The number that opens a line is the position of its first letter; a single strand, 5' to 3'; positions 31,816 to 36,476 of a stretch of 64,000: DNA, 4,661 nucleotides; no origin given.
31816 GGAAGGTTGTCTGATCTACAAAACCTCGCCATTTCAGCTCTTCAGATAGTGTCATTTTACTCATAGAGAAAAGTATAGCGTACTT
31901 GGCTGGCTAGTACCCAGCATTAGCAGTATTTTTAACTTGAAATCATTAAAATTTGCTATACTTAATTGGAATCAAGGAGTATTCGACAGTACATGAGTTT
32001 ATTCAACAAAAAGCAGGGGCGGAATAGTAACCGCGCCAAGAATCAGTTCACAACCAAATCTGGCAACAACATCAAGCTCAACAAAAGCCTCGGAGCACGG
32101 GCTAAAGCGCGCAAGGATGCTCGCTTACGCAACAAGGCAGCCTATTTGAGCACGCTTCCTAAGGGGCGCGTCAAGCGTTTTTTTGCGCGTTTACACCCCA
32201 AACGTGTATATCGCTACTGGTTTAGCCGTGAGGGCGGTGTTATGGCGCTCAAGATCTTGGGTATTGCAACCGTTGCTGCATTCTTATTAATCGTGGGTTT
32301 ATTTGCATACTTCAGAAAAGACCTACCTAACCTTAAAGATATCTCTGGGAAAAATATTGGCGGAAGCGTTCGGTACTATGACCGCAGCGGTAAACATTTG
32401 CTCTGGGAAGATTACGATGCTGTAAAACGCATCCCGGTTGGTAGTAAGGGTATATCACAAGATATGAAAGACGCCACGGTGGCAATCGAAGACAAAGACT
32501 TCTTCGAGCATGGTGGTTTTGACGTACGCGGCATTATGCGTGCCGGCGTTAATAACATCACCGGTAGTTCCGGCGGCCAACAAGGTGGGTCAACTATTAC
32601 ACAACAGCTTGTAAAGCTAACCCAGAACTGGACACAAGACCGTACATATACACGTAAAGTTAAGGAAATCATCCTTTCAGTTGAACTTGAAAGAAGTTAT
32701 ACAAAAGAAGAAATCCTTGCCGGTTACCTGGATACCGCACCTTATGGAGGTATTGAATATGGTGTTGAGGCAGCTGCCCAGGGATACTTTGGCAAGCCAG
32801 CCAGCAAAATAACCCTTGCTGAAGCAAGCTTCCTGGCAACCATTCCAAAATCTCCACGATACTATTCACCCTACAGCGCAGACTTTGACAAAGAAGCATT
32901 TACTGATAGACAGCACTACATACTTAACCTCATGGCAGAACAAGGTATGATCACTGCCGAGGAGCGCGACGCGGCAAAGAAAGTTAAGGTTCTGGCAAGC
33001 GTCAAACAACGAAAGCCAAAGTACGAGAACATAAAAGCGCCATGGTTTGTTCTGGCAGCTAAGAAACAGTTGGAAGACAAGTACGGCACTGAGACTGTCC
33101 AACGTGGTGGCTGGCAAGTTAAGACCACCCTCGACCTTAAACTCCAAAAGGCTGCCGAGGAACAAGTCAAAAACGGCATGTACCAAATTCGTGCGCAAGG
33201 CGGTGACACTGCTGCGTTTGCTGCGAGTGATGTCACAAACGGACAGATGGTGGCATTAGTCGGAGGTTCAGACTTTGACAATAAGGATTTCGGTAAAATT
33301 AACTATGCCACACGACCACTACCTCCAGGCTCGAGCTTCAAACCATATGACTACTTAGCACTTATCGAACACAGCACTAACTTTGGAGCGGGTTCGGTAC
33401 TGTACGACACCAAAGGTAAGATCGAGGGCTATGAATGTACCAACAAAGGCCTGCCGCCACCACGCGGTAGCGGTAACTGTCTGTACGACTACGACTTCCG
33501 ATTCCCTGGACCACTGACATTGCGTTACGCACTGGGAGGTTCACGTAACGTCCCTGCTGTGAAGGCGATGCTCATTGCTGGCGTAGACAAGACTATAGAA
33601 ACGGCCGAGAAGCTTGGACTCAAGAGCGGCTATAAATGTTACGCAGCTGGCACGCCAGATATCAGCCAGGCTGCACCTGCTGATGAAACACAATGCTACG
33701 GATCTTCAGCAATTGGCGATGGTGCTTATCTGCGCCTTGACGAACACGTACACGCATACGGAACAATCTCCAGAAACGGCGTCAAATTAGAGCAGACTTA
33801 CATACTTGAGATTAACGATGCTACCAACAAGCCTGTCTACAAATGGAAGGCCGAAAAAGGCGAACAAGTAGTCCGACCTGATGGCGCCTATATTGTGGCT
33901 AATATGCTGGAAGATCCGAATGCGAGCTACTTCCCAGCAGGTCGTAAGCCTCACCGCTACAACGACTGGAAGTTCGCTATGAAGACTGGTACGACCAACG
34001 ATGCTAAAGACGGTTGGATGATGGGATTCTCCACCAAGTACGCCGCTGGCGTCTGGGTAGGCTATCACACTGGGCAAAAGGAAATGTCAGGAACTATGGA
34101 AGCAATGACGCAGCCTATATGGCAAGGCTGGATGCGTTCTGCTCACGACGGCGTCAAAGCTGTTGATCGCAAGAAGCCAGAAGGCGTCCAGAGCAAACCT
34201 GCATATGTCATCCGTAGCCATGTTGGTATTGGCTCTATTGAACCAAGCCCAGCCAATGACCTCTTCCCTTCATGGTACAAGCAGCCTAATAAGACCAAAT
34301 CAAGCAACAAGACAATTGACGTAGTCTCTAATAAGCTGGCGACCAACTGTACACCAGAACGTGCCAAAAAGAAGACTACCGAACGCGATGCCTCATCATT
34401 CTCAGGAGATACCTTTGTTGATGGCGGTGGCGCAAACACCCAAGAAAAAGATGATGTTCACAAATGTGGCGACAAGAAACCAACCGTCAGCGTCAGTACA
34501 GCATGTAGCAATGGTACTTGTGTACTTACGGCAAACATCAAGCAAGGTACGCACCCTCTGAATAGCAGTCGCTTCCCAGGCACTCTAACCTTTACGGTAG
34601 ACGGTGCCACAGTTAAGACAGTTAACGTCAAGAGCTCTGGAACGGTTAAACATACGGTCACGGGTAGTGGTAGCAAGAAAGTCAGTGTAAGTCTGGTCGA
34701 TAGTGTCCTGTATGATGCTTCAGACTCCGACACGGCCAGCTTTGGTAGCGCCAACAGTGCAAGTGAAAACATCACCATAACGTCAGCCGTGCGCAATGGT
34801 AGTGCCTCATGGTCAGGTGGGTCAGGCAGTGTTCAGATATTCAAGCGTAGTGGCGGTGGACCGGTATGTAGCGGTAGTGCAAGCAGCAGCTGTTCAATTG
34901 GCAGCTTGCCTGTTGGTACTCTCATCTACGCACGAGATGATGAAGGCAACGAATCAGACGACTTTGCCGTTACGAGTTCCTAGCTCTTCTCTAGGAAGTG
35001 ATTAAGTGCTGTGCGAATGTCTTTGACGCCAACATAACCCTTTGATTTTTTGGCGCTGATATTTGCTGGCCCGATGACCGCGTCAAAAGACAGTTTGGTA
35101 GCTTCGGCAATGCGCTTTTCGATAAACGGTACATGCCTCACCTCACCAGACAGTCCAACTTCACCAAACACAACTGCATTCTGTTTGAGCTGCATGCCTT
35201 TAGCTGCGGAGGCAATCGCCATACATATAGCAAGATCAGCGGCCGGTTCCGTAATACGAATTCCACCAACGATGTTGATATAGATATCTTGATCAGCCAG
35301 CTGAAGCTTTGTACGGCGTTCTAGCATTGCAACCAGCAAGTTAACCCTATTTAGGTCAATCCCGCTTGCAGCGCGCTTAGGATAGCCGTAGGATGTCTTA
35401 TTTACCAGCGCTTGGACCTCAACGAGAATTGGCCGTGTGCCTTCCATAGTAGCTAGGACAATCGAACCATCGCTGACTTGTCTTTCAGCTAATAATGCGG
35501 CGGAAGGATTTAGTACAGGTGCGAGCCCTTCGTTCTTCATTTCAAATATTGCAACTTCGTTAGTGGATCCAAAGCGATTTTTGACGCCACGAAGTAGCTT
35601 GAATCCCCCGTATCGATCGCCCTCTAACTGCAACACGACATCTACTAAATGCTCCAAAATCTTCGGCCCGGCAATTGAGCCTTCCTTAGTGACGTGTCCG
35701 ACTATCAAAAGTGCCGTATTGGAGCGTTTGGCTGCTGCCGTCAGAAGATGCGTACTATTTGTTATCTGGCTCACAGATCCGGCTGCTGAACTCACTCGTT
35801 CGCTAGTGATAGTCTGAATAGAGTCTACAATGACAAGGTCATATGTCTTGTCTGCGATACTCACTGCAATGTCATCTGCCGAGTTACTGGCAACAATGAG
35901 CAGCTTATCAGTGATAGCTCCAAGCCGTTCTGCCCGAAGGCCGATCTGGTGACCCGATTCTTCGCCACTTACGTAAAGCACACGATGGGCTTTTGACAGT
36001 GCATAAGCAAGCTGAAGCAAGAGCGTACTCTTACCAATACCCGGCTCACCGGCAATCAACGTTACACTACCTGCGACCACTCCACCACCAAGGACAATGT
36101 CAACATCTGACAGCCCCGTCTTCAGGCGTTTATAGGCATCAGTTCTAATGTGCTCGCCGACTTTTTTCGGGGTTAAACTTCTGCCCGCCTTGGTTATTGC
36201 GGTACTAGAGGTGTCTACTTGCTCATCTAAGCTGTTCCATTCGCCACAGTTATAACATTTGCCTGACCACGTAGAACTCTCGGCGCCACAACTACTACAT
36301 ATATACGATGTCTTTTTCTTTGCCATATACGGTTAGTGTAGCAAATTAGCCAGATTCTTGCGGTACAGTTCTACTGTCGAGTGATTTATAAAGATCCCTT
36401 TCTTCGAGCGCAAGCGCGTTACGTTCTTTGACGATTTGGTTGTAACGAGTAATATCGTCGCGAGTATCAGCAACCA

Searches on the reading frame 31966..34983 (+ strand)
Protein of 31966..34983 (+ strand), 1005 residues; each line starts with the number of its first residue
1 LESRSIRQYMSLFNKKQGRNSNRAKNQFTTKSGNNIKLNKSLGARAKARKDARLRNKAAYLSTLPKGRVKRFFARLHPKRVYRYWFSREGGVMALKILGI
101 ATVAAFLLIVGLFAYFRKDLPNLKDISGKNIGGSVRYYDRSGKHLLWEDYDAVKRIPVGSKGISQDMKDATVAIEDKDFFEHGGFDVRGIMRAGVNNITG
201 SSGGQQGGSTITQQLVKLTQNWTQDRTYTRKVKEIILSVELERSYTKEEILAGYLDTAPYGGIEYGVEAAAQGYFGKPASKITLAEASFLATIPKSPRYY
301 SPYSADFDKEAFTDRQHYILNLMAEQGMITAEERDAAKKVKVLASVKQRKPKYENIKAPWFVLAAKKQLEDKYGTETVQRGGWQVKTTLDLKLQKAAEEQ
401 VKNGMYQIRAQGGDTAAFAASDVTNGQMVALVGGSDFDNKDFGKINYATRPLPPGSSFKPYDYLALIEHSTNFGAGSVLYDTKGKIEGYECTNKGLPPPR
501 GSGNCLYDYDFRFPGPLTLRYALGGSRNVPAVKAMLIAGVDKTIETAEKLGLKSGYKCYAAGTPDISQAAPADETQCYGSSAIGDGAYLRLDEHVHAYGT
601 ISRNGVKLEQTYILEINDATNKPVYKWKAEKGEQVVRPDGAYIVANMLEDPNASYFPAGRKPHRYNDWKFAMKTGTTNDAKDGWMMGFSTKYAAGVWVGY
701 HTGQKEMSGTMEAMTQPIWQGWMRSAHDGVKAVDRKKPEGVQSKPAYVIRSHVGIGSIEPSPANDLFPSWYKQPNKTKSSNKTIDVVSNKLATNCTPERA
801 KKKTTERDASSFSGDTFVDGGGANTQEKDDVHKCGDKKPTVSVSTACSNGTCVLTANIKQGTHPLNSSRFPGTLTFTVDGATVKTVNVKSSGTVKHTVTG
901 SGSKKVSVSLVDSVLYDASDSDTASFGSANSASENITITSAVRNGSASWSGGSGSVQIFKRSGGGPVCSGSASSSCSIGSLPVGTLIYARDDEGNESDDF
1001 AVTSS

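Call 74: search_protein_families(library=pfam, proteins=[window:31966-34983:+], max_evalue=0.00001)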
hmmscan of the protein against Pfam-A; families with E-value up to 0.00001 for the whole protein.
window:31966-34983:+ (1005 aa): 1 family
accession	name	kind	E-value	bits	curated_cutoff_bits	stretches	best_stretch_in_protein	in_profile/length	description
PF00912.28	Transgly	-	2.4e-55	187.1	27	1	151-323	10-177/178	Transglycosylase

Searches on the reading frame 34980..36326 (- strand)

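Call 74: search_protein_families(library=pfam, proteins=[window:34980-36326:-], max_evalue=0.00001)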
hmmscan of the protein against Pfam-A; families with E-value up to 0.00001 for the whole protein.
window:34980-36326:- (448 aa): 6 families
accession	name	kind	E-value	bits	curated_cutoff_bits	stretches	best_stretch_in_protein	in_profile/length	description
PF06745.19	ATPase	-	3.1e-15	56.6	26.6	1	69-141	2-76/231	KaiC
PF13481.12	AAA_25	-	3.7e-15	56.5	27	1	66-216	13-194/195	AAA domain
PF18073.7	Zn_ribbon_LapB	-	1.1e-09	38.2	25.7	1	8-35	1-28/28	Rubredoxin metal binding domain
PF13541.12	ChlI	-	2.1e-08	34.5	27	1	339-421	36-119/121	Subunit ChlI of Mg-chelatase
PF03796.21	DnaB_C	-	3.2e-08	33.7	27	0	68-131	2-66/255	DnaB-like helicase C terminal domain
PF25199.1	nSTAND_NTPase5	-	3.7e-07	30.5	34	1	86-165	41-120/145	Novel STAND NTPase 5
